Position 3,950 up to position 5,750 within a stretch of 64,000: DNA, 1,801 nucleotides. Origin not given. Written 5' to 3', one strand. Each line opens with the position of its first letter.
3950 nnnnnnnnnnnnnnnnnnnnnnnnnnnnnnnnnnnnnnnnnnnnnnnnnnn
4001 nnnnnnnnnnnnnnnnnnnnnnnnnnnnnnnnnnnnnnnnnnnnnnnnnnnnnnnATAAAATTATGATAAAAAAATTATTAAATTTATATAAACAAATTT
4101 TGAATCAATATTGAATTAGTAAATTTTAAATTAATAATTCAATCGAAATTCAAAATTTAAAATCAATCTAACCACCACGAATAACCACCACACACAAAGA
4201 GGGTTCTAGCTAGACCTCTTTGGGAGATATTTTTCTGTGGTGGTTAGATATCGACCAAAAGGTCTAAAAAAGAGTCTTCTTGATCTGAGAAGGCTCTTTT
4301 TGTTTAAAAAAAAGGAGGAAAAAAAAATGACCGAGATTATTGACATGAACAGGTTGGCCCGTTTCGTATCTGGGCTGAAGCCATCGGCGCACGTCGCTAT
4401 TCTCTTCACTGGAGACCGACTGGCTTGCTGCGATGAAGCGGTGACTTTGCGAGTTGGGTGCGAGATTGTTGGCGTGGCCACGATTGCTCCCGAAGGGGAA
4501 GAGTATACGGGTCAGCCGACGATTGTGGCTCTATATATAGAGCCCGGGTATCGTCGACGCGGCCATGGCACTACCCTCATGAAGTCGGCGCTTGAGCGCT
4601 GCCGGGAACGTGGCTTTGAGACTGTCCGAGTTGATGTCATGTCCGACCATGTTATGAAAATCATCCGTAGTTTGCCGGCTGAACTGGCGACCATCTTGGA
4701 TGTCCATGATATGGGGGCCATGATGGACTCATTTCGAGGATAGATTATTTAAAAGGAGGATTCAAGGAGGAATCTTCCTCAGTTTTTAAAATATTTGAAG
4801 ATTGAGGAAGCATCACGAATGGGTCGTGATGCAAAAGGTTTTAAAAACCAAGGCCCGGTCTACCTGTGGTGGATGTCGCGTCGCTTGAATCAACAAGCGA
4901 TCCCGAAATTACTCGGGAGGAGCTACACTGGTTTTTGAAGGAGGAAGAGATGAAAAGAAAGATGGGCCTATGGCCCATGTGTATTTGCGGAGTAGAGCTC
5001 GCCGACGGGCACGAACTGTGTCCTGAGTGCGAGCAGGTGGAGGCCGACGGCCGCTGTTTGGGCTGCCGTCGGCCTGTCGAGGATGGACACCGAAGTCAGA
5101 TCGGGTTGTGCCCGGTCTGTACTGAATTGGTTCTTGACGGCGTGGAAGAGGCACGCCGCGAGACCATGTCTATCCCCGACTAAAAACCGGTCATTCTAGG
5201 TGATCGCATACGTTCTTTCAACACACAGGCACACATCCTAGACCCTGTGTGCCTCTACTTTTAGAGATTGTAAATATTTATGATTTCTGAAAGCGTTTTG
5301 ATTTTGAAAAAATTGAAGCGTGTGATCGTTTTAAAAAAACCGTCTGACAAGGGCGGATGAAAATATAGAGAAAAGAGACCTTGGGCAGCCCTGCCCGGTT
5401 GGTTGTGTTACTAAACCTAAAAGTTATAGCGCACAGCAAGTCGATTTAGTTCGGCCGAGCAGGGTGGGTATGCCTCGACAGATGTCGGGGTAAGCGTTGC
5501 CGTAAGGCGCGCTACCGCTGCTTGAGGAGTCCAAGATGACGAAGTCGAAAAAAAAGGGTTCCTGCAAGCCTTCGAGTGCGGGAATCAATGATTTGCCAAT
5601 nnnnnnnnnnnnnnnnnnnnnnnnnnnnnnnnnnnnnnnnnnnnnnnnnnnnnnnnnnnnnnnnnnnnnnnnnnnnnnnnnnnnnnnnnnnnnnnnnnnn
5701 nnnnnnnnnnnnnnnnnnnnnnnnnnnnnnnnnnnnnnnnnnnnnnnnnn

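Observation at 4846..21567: Novel structured 5' leader motif (about 100 nt, four copies) with compensatory base changes, upstream of small cassette genes in both accessory regions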

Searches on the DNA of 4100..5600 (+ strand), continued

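Call 108: search_with_rna_model(model_id=R1, source=L015, filters=off, max_evalue=10, show_alignments=2)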
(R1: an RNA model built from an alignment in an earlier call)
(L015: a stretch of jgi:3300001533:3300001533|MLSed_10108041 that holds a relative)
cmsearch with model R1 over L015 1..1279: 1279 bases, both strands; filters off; matches with E-value up to 10: 17.
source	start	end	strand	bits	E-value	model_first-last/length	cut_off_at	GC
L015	330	357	-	7.5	0.38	1-97/97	no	0.36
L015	55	88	+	7.2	0.45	1-97/97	no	0.56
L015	113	133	-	6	0.99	1-97/97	no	0.57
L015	405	432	+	5.8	1.2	1-97/97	no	0.46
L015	151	190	+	5.7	1.2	1-97/97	no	0.68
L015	330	357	+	5.5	1.4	1-97/97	no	0.36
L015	199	231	+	5.2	1.6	1-97/97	no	0.12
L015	844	871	+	4.3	3.1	1-97/97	no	0.64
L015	650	687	-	3.7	4.3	1-97/97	no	0.21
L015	200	230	-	3.3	5.7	1-97/97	no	0.13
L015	1136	1193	+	3.2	6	1-97/97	no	0.66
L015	826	859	-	3.2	6.2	1-97/97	no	0.65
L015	55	88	-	3.1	6.4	1-97/97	no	0.56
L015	113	133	+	3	6.9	1-97/97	no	0.57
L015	234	256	+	2.8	7.8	1-97/97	no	0.39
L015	658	679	+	2.6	9.2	1-97/97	no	0.09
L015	526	567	+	2.4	10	1-97/97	no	0.52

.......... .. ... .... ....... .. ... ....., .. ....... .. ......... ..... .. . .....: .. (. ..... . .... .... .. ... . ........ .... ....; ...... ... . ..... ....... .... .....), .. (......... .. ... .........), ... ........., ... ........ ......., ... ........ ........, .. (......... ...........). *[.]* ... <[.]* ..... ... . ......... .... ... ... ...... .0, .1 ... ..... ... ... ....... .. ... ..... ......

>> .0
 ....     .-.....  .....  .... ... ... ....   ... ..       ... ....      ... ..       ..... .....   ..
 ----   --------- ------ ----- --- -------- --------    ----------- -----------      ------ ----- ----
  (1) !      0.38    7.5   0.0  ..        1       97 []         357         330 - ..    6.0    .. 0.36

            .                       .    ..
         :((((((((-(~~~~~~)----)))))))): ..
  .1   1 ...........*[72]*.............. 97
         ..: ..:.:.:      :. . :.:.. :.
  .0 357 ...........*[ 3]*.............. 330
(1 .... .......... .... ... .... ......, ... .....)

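Call 112: search_with_rna_model(model_id=R1, source=L016, start=1, end=10000, filters=off, max_evalue=1)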
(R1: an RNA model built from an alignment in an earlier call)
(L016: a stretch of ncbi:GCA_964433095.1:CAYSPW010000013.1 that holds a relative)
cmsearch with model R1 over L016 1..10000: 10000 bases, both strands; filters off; matches with E-value up to 1: 3.
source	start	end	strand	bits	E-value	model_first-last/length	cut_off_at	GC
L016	2865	2947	-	11.5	0.21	1-97/97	no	0.49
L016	7927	7972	+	11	0.3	1-97/97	no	0.59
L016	2470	2492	-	9.7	0.72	1-97/97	no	0.48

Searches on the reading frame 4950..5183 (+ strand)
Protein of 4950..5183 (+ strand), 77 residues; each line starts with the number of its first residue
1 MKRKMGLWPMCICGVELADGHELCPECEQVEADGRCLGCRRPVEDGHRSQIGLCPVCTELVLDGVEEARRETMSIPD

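Call 12: search_protein_families(library=pfam, proteins=[window:4950-5183:+], max_evalue=0.01)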
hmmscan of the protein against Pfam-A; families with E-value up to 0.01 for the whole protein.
window:4950-5183:+ (77 aa): 1 family
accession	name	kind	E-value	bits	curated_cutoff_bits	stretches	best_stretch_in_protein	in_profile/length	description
PF12773.13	DZR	-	0.0012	19.4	27.3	0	13-57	4-44/45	Double zinc ribbon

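Call 41: search_protein_families(library=padloc, proteins=[window:4950-5183:+], max_evalue=0.01)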
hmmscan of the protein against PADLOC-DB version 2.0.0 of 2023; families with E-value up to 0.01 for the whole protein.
window:4950-5183:+ (77 aa): 0 families

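Call 42: search_protein_families(library=phrogs, proteins=[window:4950-5183:+], max_evalue=0.01)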
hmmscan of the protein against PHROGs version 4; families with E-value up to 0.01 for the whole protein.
window:4950-5183:+ (77 aa): 0 families

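Call 50: list_cluster_members(proteins=[window:4950-5183:+, window:10158-10640:+, window:19954-20070:+, window:21568-21933:+, window:20237-20581:+, window:20598-20876:+, window:20985-21326:+, window:22404-22892:+, window:23004-23573:+, window:4327-4743:+])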
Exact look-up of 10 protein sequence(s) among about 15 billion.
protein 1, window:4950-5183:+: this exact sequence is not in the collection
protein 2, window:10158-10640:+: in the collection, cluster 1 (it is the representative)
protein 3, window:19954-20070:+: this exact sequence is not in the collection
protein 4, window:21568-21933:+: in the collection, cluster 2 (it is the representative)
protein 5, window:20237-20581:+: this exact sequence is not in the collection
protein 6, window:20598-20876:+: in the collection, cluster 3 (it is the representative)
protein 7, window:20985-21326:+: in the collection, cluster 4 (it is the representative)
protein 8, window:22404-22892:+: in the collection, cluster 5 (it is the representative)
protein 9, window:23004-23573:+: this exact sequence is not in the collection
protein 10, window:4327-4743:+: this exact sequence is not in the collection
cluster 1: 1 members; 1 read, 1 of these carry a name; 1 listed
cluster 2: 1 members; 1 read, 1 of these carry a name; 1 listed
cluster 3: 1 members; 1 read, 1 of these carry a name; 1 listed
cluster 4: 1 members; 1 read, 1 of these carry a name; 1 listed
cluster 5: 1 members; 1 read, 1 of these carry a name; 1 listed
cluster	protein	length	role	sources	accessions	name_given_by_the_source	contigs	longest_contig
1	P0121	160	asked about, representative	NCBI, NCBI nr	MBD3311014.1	MAG: hypothetical protein GF349_00775 [Candidatus Magasanikbacteria bacterium] | hypothetical protein [Candidatus Magasanikbacteria bacterium]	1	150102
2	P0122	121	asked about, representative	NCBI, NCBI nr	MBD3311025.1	MAG: hypothetical protein GF349_00830 [Candidatus Magasanikbacteria bacterium] | hypothetical protein [Candidatus Magasanikbacteria bacterium]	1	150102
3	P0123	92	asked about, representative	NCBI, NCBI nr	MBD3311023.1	MAG: hypothetical protein GF349_00820 [Candidatus Magasanikbacteria bacterium] | hypothetical protein [Candidatus Magasanikbacteria bacterium]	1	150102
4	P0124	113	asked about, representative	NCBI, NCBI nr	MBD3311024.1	MAG: hypothetical protein GF349_00825 [Candidatus Magasanikbacteria bacterium] | hypothetical protein [Candidatus Magasanikbacteria bacterium]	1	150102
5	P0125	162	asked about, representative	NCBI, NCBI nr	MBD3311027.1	MAG: hypothetical protein GF349_00840 [Candidatus Magasanikbacteria bacterium] | hypothetical protein [Candidatus Magasanikbacteria bacterium]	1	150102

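Call 90: search_protein_families(library=ncbifam, proteins=[window:4950-5183:+], max_evalue=0.01)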
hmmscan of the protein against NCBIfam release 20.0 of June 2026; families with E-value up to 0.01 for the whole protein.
window:4950-5183:+ (77 aa): 0 families
